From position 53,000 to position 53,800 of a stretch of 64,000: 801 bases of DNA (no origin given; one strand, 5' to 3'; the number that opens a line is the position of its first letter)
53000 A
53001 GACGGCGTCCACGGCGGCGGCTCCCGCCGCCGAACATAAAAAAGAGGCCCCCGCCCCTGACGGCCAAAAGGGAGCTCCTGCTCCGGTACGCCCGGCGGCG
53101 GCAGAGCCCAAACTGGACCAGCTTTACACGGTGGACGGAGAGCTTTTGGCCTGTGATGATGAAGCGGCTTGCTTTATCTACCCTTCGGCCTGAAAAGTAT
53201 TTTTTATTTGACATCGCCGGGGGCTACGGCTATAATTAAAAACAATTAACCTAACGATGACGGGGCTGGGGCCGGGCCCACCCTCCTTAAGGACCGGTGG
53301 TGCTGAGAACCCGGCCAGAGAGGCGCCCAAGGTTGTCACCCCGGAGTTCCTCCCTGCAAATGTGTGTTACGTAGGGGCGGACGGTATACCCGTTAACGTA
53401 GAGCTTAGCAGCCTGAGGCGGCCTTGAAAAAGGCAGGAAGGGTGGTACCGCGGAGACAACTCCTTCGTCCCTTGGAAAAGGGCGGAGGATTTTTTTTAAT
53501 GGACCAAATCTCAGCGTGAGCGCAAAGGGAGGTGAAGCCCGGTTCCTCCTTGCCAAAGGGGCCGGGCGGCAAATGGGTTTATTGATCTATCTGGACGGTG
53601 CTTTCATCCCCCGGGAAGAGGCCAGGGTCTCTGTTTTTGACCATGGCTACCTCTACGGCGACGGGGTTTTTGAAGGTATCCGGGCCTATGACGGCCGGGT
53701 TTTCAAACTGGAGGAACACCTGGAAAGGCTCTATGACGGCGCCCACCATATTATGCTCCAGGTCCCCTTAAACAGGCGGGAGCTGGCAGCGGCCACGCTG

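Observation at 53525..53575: ilvE RBS is split by a 31-nt hairpin and has a competing anti-SD fold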

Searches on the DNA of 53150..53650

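Call 6: search_rna_families(source=window, start=53150, end=53650, threshold=evalue, max_evalue=10, show_alignments=3)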
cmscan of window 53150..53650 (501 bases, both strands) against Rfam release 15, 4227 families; matches with E-value up to 10: 5.
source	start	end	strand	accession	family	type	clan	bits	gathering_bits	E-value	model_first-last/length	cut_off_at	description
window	53248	53475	+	RF00230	T-box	Cis-reg; leader;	-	57.6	93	4.9e-12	1-219/219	no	T-box leader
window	53392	53417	-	RF01350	CRISPR-DR41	Gene; CRISPR;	-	14.9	36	6.9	1-29/29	no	CRISPR RNA direct repeat element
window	53304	53480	+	RF01969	RMST_8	Gene; lncRNA;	-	13.7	80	4.6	1-143/143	no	Rhabdomyosarcoma 2 associated transcript conserved region 8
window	53459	53506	+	RF01727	SAM-SAH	Cis-reg; riboswitch;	-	11.7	40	6.2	1-49/49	no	SAM/SAH riboswitch aptamer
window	53588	53632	-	RF01119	sR32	Gene; snRNA; snoRNA; CD-box;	-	10.6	40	2.8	1-57/57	no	Small nucleolar RNA sR32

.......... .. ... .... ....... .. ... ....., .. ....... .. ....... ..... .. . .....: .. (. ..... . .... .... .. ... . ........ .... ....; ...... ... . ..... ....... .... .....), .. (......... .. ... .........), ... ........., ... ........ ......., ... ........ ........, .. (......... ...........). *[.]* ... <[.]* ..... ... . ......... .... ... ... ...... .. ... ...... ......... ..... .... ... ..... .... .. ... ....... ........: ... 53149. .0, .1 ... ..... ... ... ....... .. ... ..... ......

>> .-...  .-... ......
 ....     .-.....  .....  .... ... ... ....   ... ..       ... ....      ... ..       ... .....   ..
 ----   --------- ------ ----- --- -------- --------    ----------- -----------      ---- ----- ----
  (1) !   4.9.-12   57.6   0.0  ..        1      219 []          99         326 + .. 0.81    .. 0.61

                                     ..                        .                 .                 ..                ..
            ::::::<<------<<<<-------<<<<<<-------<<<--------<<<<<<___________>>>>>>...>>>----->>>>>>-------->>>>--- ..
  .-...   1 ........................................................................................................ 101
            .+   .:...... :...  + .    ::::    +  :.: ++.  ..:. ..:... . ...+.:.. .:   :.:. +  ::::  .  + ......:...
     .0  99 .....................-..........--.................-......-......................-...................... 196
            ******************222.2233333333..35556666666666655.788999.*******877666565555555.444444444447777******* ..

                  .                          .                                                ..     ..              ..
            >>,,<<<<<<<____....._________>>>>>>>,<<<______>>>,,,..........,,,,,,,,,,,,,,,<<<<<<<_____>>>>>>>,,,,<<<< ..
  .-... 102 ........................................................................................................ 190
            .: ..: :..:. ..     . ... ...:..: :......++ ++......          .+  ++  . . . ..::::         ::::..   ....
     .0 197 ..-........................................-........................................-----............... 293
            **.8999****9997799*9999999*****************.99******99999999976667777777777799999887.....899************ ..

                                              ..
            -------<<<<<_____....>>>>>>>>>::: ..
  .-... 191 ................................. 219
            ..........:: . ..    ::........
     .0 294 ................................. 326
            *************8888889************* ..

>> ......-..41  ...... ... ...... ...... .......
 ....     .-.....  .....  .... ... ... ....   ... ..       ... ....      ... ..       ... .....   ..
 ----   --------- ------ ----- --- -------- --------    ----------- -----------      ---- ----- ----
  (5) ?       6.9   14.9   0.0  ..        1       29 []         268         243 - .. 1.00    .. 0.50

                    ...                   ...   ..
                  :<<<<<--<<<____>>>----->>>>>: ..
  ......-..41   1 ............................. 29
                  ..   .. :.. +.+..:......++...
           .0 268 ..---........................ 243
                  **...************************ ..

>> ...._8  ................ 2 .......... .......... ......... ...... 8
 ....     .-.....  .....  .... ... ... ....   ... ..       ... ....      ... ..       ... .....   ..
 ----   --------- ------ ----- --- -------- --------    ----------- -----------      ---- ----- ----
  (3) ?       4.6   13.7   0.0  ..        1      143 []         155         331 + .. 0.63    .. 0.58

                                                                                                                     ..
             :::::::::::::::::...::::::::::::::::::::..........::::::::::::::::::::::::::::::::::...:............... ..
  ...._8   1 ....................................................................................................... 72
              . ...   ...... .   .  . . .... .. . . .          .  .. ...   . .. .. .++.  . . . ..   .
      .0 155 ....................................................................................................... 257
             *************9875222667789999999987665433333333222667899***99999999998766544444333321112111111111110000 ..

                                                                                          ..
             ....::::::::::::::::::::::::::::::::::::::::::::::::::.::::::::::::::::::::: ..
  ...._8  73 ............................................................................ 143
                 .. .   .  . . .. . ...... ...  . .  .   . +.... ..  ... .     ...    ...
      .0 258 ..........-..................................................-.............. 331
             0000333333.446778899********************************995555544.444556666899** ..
